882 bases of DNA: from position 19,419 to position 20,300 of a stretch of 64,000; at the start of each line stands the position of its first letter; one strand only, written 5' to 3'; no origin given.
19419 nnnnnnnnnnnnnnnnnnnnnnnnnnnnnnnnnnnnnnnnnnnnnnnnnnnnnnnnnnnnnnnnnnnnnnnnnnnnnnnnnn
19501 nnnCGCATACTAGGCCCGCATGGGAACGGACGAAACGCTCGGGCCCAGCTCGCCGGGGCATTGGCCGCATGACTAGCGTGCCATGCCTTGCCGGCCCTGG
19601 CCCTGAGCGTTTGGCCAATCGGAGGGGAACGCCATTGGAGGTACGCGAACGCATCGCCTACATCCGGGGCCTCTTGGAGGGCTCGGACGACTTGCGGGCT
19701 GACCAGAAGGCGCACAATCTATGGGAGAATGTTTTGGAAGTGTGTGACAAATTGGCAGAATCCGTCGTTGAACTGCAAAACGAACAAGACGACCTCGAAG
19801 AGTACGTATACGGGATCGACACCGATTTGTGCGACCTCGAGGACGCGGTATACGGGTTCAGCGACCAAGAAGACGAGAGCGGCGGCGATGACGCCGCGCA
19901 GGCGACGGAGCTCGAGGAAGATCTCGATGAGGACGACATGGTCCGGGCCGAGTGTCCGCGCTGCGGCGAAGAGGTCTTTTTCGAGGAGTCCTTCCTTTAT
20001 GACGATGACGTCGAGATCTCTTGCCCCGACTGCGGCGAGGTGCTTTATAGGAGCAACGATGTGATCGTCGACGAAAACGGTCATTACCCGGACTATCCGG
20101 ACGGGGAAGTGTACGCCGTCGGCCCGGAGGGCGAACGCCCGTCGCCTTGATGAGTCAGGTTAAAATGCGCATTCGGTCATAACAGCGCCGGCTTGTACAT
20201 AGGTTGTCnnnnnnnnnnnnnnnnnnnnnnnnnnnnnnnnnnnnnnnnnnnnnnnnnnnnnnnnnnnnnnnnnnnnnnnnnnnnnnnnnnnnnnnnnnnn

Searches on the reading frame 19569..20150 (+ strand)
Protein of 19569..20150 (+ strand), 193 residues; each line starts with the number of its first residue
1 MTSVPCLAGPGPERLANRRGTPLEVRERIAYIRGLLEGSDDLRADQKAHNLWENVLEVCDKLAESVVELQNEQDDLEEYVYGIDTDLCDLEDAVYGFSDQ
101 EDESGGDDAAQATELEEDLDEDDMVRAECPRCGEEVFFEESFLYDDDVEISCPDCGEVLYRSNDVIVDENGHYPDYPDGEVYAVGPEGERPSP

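Call 48: search_protein_families(library=pfam, proteins=[window:19569-20150:+], max_evalue=0.00001)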
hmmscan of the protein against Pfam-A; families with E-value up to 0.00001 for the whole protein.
window:19569-20150:+ (193 aa): 0 families

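Call 49: search_protein_families(library=ncbifam, proteins=[window:19569-20150:+], max_evalue=1e-8)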
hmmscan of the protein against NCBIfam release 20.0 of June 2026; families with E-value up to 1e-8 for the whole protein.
window:19569-20150:+ (193 aa): 1 family
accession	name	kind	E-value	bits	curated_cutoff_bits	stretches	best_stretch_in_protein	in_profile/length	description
NF045650.1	CD1247_Nterm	equivalog_domain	1.8e-17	63.7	30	1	25-95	1-70/70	CD1247 N-terminal domain-containing protein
